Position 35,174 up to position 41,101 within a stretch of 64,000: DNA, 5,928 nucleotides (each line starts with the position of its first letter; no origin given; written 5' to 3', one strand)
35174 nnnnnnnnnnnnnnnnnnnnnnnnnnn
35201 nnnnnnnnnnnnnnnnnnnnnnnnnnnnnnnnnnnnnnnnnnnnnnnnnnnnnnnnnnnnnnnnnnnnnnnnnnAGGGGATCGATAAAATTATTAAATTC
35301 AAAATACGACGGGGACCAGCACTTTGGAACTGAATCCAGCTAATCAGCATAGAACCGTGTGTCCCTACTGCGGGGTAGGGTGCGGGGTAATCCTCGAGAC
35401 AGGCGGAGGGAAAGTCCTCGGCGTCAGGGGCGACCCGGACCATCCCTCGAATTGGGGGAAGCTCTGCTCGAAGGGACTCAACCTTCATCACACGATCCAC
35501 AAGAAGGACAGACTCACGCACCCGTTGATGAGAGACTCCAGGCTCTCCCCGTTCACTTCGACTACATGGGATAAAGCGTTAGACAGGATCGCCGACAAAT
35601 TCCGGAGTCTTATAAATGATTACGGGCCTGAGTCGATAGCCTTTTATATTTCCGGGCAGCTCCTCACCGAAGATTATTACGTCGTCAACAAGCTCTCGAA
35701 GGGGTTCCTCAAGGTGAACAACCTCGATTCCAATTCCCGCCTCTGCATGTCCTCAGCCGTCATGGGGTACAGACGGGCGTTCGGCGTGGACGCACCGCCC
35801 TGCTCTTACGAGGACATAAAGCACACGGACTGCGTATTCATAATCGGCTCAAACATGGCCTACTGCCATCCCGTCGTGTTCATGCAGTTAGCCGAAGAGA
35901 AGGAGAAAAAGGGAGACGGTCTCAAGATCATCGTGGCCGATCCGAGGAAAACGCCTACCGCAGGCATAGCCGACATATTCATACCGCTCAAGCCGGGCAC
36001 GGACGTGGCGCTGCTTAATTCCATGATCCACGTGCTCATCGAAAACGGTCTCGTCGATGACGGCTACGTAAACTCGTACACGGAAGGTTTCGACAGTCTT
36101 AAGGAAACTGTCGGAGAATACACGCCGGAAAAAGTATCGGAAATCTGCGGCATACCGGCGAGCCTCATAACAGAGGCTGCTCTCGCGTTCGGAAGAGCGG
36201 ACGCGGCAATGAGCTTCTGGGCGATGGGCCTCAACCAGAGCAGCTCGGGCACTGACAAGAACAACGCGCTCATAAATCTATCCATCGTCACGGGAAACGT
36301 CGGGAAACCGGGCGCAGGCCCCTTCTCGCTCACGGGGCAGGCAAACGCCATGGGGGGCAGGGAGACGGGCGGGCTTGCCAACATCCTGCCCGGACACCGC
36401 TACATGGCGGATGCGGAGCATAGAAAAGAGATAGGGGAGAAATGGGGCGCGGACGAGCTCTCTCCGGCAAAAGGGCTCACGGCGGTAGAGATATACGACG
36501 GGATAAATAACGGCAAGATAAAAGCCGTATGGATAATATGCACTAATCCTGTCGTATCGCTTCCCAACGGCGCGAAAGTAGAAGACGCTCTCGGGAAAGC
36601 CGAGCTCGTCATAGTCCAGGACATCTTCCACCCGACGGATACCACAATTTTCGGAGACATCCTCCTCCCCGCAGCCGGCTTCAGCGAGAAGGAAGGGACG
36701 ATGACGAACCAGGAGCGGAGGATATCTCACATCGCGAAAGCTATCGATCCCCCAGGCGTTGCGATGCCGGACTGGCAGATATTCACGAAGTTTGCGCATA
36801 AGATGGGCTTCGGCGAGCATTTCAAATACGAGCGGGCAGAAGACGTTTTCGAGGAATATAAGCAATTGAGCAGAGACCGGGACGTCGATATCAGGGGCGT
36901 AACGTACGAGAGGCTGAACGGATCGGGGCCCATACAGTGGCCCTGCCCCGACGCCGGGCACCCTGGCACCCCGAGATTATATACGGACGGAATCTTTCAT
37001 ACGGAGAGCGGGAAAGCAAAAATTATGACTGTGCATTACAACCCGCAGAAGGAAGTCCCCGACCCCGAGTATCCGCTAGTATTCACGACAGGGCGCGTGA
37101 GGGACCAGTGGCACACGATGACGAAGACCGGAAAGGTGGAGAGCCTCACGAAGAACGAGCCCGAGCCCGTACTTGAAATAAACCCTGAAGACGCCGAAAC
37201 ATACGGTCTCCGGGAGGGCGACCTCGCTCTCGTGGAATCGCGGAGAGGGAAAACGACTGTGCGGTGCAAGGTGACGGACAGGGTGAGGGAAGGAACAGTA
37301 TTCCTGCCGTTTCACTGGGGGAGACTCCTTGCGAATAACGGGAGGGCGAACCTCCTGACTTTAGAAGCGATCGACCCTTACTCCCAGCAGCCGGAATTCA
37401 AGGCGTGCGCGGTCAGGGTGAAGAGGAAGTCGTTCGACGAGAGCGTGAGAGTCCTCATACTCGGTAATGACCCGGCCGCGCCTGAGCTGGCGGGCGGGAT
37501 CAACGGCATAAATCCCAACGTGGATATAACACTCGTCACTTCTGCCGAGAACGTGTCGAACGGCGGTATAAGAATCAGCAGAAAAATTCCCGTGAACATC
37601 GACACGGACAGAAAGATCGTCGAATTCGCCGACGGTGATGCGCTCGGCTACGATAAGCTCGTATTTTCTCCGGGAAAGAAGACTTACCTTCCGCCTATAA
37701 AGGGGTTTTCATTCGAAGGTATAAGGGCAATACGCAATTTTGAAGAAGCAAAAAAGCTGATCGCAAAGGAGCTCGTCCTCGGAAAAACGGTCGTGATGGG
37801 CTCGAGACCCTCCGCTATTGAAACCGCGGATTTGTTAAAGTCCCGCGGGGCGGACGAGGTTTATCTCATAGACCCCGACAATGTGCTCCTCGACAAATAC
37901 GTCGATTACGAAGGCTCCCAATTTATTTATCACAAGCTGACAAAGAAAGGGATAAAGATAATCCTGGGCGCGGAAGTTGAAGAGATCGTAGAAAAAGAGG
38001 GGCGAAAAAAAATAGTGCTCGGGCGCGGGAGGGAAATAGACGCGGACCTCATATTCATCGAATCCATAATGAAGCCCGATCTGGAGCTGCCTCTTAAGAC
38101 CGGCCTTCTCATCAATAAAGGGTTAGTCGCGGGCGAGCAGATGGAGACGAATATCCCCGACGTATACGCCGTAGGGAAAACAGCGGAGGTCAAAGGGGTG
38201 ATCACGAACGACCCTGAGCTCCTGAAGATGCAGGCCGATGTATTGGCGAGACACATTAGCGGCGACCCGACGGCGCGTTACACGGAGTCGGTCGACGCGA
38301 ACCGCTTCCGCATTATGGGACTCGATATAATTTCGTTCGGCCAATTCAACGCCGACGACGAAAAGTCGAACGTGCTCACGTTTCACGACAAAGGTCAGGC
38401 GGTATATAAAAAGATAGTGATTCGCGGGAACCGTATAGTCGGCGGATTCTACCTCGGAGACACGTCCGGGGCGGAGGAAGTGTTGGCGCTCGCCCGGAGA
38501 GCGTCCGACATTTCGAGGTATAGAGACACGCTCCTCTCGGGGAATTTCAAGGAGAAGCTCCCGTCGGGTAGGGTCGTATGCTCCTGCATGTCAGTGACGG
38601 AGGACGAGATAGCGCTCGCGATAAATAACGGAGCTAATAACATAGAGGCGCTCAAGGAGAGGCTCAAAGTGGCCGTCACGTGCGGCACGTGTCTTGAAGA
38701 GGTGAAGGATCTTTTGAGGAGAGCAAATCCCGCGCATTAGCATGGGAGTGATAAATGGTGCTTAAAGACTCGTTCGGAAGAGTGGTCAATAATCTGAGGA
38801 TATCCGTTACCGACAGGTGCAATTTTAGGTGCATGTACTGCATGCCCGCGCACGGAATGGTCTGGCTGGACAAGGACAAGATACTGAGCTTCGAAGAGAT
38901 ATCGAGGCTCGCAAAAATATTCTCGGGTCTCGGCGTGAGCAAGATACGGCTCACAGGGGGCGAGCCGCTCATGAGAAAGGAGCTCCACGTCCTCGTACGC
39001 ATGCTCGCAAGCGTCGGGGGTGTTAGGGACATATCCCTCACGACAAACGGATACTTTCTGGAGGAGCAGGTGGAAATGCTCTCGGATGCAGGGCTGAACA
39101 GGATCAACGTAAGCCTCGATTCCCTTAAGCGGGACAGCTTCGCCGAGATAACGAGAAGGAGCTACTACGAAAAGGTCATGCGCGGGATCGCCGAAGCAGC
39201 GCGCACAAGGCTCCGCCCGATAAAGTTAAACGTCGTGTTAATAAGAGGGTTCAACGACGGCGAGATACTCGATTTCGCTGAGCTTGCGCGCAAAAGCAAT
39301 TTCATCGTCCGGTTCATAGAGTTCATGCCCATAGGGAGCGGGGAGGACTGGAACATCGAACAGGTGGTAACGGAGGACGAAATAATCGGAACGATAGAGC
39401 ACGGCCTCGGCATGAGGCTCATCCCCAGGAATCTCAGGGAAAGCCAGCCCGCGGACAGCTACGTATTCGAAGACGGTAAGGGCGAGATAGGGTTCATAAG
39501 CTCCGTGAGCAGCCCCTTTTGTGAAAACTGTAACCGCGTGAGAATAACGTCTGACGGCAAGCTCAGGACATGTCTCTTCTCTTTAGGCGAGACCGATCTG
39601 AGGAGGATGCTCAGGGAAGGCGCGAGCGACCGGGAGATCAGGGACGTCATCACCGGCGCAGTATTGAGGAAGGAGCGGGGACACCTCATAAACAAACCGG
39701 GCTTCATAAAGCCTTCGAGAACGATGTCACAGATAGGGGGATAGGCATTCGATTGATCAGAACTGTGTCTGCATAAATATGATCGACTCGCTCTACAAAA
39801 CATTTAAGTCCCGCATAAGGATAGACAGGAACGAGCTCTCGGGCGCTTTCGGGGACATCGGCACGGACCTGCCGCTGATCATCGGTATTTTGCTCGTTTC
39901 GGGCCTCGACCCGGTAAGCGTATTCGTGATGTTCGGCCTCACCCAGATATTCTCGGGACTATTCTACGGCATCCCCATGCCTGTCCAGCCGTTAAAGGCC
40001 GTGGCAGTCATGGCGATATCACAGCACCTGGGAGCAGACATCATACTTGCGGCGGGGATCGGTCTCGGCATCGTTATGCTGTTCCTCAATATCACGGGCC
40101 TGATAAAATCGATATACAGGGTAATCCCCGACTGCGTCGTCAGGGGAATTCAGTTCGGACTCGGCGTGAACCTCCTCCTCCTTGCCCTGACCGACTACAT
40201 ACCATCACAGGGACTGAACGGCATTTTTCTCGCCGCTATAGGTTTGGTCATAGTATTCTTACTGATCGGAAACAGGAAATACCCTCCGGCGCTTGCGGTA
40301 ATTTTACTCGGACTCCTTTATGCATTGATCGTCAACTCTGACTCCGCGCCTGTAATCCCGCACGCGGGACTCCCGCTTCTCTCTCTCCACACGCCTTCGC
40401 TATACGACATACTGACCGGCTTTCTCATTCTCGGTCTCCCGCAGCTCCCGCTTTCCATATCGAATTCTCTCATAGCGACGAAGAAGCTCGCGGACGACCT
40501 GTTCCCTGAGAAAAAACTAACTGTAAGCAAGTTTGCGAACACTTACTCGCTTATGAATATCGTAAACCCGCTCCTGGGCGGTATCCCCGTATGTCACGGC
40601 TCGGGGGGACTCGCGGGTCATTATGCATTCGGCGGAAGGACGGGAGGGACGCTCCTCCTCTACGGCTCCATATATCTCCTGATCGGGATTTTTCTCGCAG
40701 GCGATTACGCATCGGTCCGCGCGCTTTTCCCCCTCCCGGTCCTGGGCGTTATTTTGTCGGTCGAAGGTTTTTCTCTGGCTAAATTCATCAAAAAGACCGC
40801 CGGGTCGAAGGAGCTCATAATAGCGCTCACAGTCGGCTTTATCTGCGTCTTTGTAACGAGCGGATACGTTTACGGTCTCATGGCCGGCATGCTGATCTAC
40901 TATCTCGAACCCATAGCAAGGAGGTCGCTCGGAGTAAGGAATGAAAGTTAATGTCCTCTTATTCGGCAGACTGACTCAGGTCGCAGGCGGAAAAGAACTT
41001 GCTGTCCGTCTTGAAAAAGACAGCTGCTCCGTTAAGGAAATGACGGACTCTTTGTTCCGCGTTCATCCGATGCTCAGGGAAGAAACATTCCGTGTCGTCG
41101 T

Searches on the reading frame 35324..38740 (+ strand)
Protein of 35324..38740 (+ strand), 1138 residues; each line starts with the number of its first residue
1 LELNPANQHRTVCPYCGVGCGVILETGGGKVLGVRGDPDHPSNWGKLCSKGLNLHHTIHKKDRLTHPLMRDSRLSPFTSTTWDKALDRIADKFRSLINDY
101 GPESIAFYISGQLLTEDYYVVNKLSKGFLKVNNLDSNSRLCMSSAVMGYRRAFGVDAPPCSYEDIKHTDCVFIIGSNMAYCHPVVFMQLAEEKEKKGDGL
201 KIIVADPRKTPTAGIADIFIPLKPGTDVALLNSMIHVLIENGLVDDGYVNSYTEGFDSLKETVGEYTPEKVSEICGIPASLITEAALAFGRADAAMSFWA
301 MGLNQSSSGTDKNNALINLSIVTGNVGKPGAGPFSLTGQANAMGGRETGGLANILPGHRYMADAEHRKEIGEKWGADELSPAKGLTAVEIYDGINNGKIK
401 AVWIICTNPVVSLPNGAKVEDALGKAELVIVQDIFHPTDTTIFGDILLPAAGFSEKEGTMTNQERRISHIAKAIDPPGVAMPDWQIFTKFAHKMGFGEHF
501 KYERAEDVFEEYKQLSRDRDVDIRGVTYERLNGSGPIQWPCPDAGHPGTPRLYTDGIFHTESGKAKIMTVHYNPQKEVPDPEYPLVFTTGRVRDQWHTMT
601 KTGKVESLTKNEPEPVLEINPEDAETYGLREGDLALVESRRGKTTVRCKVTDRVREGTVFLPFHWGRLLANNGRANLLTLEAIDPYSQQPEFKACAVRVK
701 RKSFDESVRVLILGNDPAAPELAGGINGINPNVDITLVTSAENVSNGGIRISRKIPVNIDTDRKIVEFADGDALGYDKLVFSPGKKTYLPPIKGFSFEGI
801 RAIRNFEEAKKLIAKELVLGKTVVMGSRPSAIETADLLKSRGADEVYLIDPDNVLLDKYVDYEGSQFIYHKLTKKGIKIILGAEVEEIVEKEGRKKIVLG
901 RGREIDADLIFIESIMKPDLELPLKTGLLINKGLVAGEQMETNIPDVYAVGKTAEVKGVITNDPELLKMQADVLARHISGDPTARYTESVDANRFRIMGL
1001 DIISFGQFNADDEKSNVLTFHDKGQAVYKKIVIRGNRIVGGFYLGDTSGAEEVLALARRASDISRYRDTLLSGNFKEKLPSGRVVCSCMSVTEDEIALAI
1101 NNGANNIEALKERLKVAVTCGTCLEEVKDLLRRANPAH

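Call 4: search_protein_families(library=pfam, proteins=[window:35324-38740:+])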
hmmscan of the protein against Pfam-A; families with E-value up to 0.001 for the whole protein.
window:35324-38740:+ (1138 aa): 8 families
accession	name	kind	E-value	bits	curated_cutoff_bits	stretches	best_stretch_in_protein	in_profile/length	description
PF00384.28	Molybdopterin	-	3e-74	250.6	24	1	63-491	1-351/353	Molybdopterin oxidoreductase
PF01568.27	Molydop_binding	-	4.2e-38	130.2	26.8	1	585-696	1-110/110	Molydopterin dinucleotide binding domain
PF07992.20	Pyr_redox_2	-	2.6e-28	99.7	26.1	1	745-954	64-277/291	Pyridine nucleotide-disulphide oxidoreductase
PF04879.21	Molybdop_Fe4S4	-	6.2e-18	64.9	22.7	1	9-59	4-54/55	Molybdopterin oxidoreductase Fe4S4 domain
PF18267.7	Rubredoxin_C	-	4.5e-12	46.2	25.9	1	993-1054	3-63/70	Rubredoxin NAD+ reductase C-terminal domain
PF04324.20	Fer2_BFD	-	3.9e-11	43.6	26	1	1084-1132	1-49/50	BFD-like [2Fe-2S] binding domain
PF00070.33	Pyr_redox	-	6.7e-11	43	22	1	821-898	1-78/82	Pyridine nucleotide-disulphide oxidoreductase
PF13738.12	Pyr_redox_3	-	0.00032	20.5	30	1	819-951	164-305/305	Pyridine nucleotide-disulphide oxidoreductase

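Call 32: search_protein_families(library=ncbifam, proteins=[window:35324-38740:+], max_evalue=0.00001)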
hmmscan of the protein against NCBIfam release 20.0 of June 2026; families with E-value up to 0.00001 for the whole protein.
window:35324-38740:+ (1138 aa): 46 families (the best 25 are shown)
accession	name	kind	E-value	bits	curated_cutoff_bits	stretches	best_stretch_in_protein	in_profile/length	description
TIGR01591.1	Fdh-alpha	equivalog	2.9e-203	676.7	666.25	1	11-699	1-672/672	formate dehydrogenase subunit alpha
NF047855.1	AssmNtatRedNasC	equivalog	4.4e-179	597.1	1100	1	8-700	20-707/708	assimilatory nitrate reductase catalytic subunit NasC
NF041323.1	Nitr_red_NasA_Halo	equivalog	2.1e-152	509.1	1000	1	16-699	3-672/673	assimilatory nitrate reductase NasA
NF010055.0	PRK13532.1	equivalog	1.9e-131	439.9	904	3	9-253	43-291/830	nitrate reductase catalytic subunit NapA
TIGR01706.1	NAPA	equivalog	1.2e-126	424.1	930.55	3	9-253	43-291/830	periplasmic nitrate reductase subunit alpha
TIGR01553.1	formate-DH-alph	equivalog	4.3e-82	276.4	814.2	4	5-255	41-306/1009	formate dehydrogenase-N subunit alpha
TIGR01701.1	Fdhalpha-like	subfamily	5.7e-75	252.9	582.15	1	56-701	92-743/744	FdhF/YdeP family oxidoreductase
NF041513.1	formate_DH_Act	exception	5e-74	249.7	1400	3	10-255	44-297/1067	formate dehydrogenase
TIGR02374.1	nitri_red_nirB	equivalog_domain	2.8e-64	217.8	578.35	1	746-1133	66-467/794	nitrite reductase large subunit NirB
NF012032.0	PRK15488.1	equivalog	6e-61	206.4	694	1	8-521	43-552/759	thiosulfate reductase PhsA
TIGR02693.1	arsenite_ox_L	equivalog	1.7e-53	181.8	359.05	2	418-686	497-795/806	arsenate reductase (azurin) large subunit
TIGR02166.1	dmsA_ynfE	subfamily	3.8e-50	170.7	777.7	2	16-507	53-570/794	DMSO/selenate family reductase complex A subunit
TIGR03479.1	DMSO_red_II_alp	subfamily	1e-43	149.6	984.75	3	256-495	388-644/913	molybdopterin-dependent oxidoreductase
NF045765.1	PhenlGlyoxDHPadH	equivalog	7.1e-39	133.9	475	1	756-1072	80-401/416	NADH-dependent phenylglyoxylate dehydrogenase subunit epsilon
NF011565.0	PRK14989.1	subfamily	3.3e-37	128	883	1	757-1131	83-470/847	nitrite reductase large subunit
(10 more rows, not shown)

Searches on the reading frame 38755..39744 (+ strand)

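Call 4: search_protein_families(library=pfam, proteins=[window:38755-39744:+])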
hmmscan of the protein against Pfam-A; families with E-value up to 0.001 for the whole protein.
window:38755-39744:+ (329 aa): 4 families
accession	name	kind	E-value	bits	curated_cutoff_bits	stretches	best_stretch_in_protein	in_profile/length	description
PF06463.18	Mob_synth_C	-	7.5e-38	129.8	37.4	1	185-310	3-126/128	Molybdenum Cofactor Synthesis C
PF04055.27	Radical_SAM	-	3e-35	122.3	29.5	1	16-178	1-166/166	Radical SAM superfamily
PF13353.11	Fer4_12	-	1.9e-05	25.4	22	1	21-123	14-115/137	4Fe-4S single cluster domain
PF19238.5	Radical_SAM_2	-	0.00088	19.4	26.7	0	102-173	65-135/151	Radical SAM-like domain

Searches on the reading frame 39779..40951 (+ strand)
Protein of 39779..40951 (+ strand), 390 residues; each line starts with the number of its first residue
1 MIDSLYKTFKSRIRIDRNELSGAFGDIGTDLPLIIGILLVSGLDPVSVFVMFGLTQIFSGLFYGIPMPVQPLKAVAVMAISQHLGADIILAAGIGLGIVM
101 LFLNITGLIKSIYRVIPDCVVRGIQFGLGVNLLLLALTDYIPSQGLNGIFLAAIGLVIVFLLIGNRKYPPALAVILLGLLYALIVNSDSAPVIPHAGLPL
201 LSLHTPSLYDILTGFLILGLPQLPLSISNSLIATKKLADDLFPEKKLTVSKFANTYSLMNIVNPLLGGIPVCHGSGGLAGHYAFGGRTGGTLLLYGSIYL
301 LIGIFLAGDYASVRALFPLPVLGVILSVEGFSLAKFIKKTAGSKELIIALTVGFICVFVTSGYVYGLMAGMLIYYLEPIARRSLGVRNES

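Call 4: search_protein_families(library=pfam, proteins=[window:39779-40951:+])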
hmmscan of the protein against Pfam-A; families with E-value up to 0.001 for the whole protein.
window:39779-40951:+ (390 aa): 1 family
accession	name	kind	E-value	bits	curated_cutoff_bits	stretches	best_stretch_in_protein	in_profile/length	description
PF16983.11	MFS_MOT1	-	2e-51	173.4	30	2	19-132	2-111/111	Molybdate transporter of MFS superfamily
